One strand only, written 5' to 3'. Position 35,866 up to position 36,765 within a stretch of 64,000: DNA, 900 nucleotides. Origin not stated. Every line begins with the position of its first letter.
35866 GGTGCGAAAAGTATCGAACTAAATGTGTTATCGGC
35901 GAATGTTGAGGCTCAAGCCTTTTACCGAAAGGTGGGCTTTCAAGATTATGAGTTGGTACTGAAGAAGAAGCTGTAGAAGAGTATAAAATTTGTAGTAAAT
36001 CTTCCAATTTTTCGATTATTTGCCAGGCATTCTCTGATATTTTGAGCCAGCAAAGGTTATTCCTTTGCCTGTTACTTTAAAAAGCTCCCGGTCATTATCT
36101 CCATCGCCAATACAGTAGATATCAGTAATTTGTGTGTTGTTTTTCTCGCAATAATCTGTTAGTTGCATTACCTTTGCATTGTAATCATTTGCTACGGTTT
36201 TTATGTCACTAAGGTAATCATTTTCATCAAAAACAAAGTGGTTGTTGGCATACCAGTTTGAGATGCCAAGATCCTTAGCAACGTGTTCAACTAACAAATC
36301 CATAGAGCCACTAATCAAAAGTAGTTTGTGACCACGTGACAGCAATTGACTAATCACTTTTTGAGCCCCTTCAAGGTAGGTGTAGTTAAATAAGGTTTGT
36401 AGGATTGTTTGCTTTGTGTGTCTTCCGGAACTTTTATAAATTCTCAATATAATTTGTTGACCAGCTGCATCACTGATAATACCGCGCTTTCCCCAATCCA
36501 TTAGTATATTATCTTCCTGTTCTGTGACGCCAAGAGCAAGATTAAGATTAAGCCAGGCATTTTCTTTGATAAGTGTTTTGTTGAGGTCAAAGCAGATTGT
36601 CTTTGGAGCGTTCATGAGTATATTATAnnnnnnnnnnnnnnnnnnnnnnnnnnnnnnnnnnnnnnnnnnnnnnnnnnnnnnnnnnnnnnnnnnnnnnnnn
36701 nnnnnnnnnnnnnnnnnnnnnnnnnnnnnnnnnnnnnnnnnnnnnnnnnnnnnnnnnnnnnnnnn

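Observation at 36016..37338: Second HTH-NUDIX module (wHTH type) paired with a HAD phosphatase; a paralog elsewhere at 8369-9085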

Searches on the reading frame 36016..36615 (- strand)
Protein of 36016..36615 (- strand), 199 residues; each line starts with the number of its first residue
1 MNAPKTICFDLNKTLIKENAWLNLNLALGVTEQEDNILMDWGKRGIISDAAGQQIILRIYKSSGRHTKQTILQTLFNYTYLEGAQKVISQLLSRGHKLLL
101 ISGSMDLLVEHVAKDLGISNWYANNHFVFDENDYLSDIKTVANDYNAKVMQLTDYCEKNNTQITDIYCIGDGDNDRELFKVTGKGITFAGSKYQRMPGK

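Call 4: search_protein_families(library=pfam, proteins=[window:36016-36615:-], max_evalue=0.01)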
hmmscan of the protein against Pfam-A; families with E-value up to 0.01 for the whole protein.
window:36016-36615:- (199 aa): 5 families
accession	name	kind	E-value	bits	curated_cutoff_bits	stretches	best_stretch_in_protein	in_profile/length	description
PF12710.13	HAD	-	4.6e-13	50.5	27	1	8-179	2-188/189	haloacid dehalogenase-like hydrolase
PF08282.18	Hydrolase_3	-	1.8e-08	34.9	20.9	1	142-187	182-227/255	haloacid dehalogenase-like hydrolase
PF00702.32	Hydrolase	-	1.6e-06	29.1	26.4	1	5-177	2-185/191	haloacid dehalogenase-like hydrolase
PF06342.18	DUF1057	-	0.0029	17.2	21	1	74-156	192-273/297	Alpha/beta hydrolase of unknown function (DUF1057)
PF11834.13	KHA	-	0.0083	16.5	29.6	0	93-119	15-41/67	KHA, dimerisation domain of potassium ion channel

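Call 15: find_homologous_proteins(query=window:36016-36615:-)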
Query window:36016-36615:- (199 aa): 66 proteins with E <= 0.001 among 150 candidates.
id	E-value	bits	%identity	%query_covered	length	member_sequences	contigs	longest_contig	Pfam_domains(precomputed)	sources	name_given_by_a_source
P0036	1.1e-129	448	100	100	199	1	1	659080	PF00702.33,PF08282.19,PF12710.14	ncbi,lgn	-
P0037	1.8e-92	326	72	100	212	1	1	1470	PF00702.33,PF08282.19,PF12710.14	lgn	-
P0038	1.2e-69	252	57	96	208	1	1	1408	PF00702.33,PF12710.14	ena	-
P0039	7.9e-68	246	58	96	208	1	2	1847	PF00702.33,PF08282.19,PF12710.14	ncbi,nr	ncbi:MAG TPA: HAD-IB family phosphatase [Candidatus Dojkabacteria bacterium]|nr:HAD-IB family phosph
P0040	4.0e-62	227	52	97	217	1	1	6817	PF00702.33,PF08282.19,PF06888.19,PF12710.14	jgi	jgi:phosphoserine phosphatase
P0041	1.9e-60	222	54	94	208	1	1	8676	PF00702.33,PF08282.19,PF12710.14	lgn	-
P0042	3.5e-60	221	56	94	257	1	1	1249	PF00702.33,PF08282.19,PF12710.14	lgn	-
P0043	5.1e-59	217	53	97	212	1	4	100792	PF00702.33,PF08282.19,PF12710.14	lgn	-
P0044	1.3e-58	216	52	97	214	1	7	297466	PF00702.33,PF08282.19,PF12710.14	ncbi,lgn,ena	-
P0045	7.1e-58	213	51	97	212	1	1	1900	PF00702.33,PF08282.19,PF12710.14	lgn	-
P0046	3.1e-57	211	52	96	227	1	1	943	PF00702.33,PF08282.19,PF12710.14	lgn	-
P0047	2.6e-56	208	51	96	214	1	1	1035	PF00702.33,PF08282.19,PF12710.14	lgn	-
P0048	6.0e-56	207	52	94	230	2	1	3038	PF13419.13,PF00702.33,PF08282.19,PF06888.19,PF12710.14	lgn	-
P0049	9.3e-55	203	52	98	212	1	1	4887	PF00702.33,PF08282.19,PF12710.14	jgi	jgi:phosphoserine phosphatase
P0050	1.0e-54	203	51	97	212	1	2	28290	PF13419.13,PF00702.33,PF08282.19,PF06888.19,PF12710.14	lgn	-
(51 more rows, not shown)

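Call 16: search_protein_families(library=ncbifam, proteins=[window:36016-36615:-], max_evalue=0.01)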
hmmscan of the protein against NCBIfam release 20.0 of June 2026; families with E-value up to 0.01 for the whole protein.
window:36016-36615:- (199 aa): 17 families
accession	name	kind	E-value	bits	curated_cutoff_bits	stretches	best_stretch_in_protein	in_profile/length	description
TIGR00338.1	serB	equivalog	1.9e-20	73.4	144.15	1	3-192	13-197/219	phosphoserine phosphatase SerB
TIGR01488.1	HAD-SF-IB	subfamily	3.1e-19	69.6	45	1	7-181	2-176/177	HAD-IB family phosphatase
TIGR01490.1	HAD-SF-IB-hyp1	subfamily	9.3e-16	58.7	98.3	1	9-184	4-192/202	HAD-IB family hydrolase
TIGR01491.1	HAD-SF-IB-PSPlk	hypoth_equivalog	4.7e-14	52.6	151.9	1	5-190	5-190/201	phosphoserine phosphatase-like hydrolase, archaeal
TIGR00099.1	Cof-subfamily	subfamily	3.4e-08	33.4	137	1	152-189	193-230/256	Cof-type HAD-IIB family hydrolase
NF052360.1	HolPasePseu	equivalog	4.6e-07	29.7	280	1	65-184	74-193/218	histidinol-phosphatase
TIGR01487.1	Pglycolate_arch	equivalog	2.4e-06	27.6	122.75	1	142-189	142-189/215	phosphoglycolate phosphatase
NF008350.0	PRK11133.1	equivalog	2.6e-06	26.9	413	1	67-188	168-289/324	phosphoserine phosphatase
NF002245.0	PRK01158.1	equivalog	3.8e-06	26.4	198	1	146-190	156-200/233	phosphoglycolate phosphatase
NF010109.0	PRK13582.1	equivalog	9.2e-05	22.2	133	1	68-191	57-172/205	bifunctional phosphoserine phosphatase/homoserine phosphotransferase ThrH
TIGR01489.1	DKMTPPase-SF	subfamily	0.00019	21.5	81.55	1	7-177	4-176/188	MtnX-like HAD-IB family phosphatase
TIGR01482.1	SPP-subfamily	subfamily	0.00045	19.9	107.15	1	155-189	157-191/225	sucrose-phosphate phosphatase subfamily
TIGR01484.1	HAD-SF-IIB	subfamily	0.0021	18.1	41.8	0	158-186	191-219/221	HAD-IIB family hydrolase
TIGR01525.1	ATPase-IB_hvy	subfamily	0.0031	16.4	346.25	1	82-124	390-433/560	heavy metal translocating P-type ATPase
NF008213.0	PRK10976.1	equivalog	0.0043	16.6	386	0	150-195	193-237/266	sugar/pyridoxal phosphate phosphatase YigL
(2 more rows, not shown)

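Call 19: find_encoding_contigs(protein=P0037, flank=5000, max_places=4)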
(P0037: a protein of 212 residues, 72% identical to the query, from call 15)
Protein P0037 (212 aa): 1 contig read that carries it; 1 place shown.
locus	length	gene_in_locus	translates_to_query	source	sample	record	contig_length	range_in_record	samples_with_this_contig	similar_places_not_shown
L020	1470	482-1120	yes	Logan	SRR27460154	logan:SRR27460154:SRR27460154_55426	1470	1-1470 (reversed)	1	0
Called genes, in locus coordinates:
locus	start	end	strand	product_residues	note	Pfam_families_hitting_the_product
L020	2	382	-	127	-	?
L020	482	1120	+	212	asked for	PF00702:Hydrolase, PF12710:HAD, PF08282:Hydrolase_3 (weak)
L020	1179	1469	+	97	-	?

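Call 24: find_encoding_contigs(protein=P0044, flank=5000, max_places=3)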
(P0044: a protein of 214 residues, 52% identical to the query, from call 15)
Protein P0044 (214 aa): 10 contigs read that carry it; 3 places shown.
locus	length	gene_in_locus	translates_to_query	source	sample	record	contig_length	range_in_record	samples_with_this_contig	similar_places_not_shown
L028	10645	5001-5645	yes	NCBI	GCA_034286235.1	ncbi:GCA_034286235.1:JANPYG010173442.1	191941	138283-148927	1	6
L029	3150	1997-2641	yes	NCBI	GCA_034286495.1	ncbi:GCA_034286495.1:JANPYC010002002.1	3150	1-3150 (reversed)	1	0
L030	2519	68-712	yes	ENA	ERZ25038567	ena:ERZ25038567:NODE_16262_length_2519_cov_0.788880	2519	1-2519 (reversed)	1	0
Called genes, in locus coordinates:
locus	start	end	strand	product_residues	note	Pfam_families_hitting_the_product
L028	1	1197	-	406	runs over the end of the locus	-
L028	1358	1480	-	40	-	-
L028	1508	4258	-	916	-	-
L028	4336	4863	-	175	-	PF02525:Flavodoxin_2, PF03358:FMN_red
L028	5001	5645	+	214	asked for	PF00702:Hydrolase, PF12710:HAD, PF08282:Hydrolase_3 (weak)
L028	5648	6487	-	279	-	-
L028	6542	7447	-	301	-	PF02826:2-Hacid_dh_C (weak), PF03446:NAD_binding_2, PF03807:F420_oxidored (weak), PF00393:6PGD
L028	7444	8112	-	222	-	PF01182:Glucosamine_iso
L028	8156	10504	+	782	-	PF00122:E1-E2_ATPase, PF00702:Hydrolase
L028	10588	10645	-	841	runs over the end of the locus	PF00690:Cation_ATPase_N, PF00122:E1-E2_ATPase, PF00702:Hydrolase, PF13246:Cation_ATPase (faint), PF00689:Cation_ATPase_C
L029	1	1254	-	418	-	?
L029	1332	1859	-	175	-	PF02525:Flavodoxin_2, PF03358:FMN_red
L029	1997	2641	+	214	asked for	PF00702:Hydrolase, PF12710:HAD, PF08282:Hydrolase_3 (weak)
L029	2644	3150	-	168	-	?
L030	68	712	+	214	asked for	PF00702:Hydrolase, PF12710:HAD, PF08282:Hydrolase_3 (weak)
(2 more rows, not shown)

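Call 25: find_encoding_contigs(protein=P0043, flank=5000, max_places=3)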
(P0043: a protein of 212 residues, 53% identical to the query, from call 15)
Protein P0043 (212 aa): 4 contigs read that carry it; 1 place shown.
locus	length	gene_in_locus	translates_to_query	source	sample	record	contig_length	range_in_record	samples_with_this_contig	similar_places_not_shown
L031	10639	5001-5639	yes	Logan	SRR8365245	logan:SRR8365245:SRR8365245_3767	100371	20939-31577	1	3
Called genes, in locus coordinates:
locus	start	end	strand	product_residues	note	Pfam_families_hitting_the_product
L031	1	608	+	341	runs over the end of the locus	PF02547:Queuosine_synth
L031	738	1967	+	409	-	PF01702:TGT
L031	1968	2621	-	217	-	PF02592:Vut_1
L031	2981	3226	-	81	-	-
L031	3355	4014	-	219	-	-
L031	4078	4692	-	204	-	-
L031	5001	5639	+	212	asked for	PF00702:Hydrolase, PF12710:HAD, PF08282:Hydrolase_3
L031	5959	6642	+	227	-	-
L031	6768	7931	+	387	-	PF12704:MacB_PCD, PF02687:FtsX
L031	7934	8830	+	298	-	PF13304:AAA_21 (faint), PF00005:ABC_tran, PF02463:SMC_N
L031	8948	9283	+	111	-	-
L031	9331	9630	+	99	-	-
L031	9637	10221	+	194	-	PF06821:Ser_hydrolase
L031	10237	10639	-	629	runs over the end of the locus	PF02705:K_trans, PF22776:K_trans_C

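Call 26: find_encoding_contigs(protein=P0040, flank=5000, max_places=3)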
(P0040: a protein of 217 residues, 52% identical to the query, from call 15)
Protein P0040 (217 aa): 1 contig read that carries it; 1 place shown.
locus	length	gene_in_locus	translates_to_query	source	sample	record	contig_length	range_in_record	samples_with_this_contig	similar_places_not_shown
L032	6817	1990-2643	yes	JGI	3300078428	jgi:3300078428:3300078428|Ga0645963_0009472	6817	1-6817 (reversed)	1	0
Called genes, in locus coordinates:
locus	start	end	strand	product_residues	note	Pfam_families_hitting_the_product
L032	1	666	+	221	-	?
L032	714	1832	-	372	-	PF20706:GT4-conflict (faint), PF00534:Glycos_transf_1, PF13692:Glyco_trans_1_4, PF13524:Glyco_trans_1_2 (weak)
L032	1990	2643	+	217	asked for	PF00702:Hydrolase, PF06888:Put_Phosphatase (faint), PF12710:HAD, PF08282:Hydrolase_3 (faint)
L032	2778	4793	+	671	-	PF01083:Cutinase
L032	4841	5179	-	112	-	-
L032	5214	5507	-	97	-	-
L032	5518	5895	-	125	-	-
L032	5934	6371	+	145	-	PF00293:NUDIX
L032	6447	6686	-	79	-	-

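Call 27: find_encoding_contigs(protein=P0036, flank=3000, max_places=3)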
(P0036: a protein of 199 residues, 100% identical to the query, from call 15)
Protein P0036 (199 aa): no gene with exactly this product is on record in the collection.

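Call 28: list_cluster_members(proteins=[P0036, P0001])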
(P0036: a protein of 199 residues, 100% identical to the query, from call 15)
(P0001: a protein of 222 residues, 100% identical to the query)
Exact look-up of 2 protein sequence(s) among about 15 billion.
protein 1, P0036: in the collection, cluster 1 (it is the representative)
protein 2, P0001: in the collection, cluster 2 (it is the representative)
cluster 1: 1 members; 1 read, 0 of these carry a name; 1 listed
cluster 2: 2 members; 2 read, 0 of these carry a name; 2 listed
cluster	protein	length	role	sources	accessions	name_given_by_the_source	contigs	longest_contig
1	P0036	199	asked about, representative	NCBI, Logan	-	-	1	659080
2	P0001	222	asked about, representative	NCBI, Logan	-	-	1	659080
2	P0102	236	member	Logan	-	-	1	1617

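Call 53: find_encoding_contigs(protein=P0041, flank=5000, max_places=3)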
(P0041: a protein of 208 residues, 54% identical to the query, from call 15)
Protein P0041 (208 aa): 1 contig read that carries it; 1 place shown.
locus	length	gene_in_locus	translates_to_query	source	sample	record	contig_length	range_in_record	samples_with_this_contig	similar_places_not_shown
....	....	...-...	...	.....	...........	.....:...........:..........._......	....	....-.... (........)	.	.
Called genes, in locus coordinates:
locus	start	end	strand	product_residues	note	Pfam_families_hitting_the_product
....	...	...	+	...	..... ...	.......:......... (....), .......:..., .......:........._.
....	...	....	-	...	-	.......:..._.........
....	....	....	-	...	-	-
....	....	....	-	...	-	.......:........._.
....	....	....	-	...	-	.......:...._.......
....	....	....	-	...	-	-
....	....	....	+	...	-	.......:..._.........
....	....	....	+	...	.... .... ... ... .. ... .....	-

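Call 54: find_encoding_contigs(protein=P0039, flank=5000, max_places=3)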
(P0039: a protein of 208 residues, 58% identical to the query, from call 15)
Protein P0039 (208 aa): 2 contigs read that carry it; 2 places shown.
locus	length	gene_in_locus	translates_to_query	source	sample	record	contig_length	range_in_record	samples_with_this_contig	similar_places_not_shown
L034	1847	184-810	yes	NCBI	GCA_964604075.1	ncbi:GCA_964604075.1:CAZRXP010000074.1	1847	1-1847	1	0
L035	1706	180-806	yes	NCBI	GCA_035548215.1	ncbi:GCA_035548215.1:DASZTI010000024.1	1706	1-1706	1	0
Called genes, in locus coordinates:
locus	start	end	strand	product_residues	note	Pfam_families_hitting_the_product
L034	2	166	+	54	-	?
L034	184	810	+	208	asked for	PF00702:Hydrolase, PF12710:HAD, PF08282:Hydrolase_3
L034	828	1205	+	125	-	PF00903:Glyoxalase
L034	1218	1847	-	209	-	?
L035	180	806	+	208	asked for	PF00702:Hydrolase, PF12710:HAD, PF08282:Hydrolase_3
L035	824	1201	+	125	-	PF00903:Glyoxalase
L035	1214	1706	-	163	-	?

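Call 55: find_encoding_contigs(protein=P0038, flank=5000, max_places=3)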
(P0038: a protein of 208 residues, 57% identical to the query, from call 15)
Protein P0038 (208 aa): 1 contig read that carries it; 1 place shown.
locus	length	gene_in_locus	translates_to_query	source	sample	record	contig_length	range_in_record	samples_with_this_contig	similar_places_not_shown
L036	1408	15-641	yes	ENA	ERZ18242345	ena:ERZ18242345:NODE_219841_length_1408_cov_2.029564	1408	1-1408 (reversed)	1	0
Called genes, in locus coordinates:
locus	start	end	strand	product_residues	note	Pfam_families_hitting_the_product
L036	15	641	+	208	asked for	PF00702:Hydrolase, PF12710:HAD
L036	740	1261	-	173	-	PF00300:His_Phos_1 (faint)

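Call 82: search_solved_structures(query=A2, max_evalue=0.00001, show_alignments=1)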
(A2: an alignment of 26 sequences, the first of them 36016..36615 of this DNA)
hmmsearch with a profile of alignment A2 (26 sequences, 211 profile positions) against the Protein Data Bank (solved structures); distinct sequences matched with E-value up to 0.00001: 23.
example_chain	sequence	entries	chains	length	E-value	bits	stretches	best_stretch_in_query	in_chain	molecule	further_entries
1f5s_A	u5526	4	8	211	2.2e-26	96.1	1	2-211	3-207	PHOSPHOSERINE PHOSPHATASE (PSP) | Phosphoserine Phosphatase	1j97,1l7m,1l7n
1l7o_A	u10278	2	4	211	2.5e-25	92.6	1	2-211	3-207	PHOSPHOSERINE PHOSPHATASE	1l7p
3m1y_A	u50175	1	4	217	1.8e-16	63.6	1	4-203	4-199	Phosphoserine phosphatase (SerB)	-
5is2_A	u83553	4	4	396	7.9e-16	61.5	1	4-190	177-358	Phosphoserine phosphatase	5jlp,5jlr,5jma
3p96_A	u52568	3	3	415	8.8e-16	61.4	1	4-190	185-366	Phosphoserine phosphatase SerB | Phosphoserine phosphatase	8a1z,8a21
5t41_A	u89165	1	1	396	3.9e-15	59.3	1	4-190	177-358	Phosphoserine phosphatase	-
4eze_A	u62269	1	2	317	4.3e-15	59.1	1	6-193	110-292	Haloacid dehalogenase-like hydrolase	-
5it4_A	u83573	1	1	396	8.1e-15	58.2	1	4-190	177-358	Phosphoserine phosphatase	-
5jjb_A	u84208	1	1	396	1.9e-14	57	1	4-190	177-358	Phosphoserine phosphatase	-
5it0_A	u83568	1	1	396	4.7e-14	55.7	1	4-190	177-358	Phosphoserine phosphatase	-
6q6j_A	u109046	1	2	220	7.5e-12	48.5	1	6-198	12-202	Phosphoserine phosphatase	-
6hyy_A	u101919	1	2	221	7.5e-12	48.5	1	6-198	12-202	Phosphoserine phosphatase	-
6hyj_A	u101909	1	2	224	8e-12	48.5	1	6-198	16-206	Phosphoserine phosphatase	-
1nnl_A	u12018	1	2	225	8.1e-12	48.4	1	6-198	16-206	L-3-phosphoserine phosphatase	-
1l8l_A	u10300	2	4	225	1.1e-11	48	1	6-198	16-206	L-3-phosphoserine phosphatase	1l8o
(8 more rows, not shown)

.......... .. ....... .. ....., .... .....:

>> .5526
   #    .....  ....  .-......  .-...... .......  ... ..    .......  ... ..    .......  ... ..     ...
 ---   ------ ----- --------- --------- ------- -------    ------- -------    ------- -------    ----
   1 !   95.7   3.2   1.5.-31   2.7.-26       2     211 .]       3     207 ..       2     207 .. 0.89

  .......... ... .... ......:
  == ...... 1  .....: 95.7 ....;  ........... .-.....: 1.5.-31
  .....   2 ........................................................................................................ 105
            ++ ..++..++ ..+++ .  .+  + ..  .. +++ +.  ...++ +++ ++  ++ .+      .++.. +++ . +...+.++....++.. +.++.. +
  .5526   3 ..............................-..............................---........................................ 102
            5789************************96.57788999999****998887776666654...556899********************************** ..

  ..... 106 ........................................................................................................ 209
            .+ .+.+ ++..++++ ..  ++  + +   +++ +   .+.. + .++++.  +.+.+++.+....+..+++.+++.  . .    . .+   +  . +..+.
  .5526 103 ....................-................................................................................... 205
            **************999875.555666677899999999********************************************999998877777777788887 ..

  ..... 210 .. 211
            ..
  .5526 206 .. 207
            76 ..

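Call 85: predict_structure(alignment_id=A2)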
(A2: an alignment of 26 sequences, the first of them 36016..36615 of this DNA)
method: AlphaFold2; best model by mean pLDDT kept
length: 199 residues; sequences in the alignment: 26
mean_pLDDT: 92.8   pTM: 0.88
mean pLDDT of the five models: 92.8, 92.3, 91.4, 90.8, 90.5
residues with pLDDT >= 90: 164; 70-90: 29; 50-70: 5; < 50: 1
segments of 3 or more residues with pLDDT < 50: none
pLDDT, mean of each block of 10 residues (from residue 1): 86 90 96 95 92 97 98 97 96 97 96 97 97 97 88 96 95 86 88 68
secondary structure, 60 per line:
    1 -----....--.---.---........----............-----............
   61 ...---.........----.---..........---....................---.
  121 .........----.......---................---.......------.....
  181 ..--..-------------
elements in order: E6-9 H20-27 H32-43 H49-63 H68-75 H84-93 E97-105 H106-116 E120-129 E134-140 H144-159 E166-169 H176-182
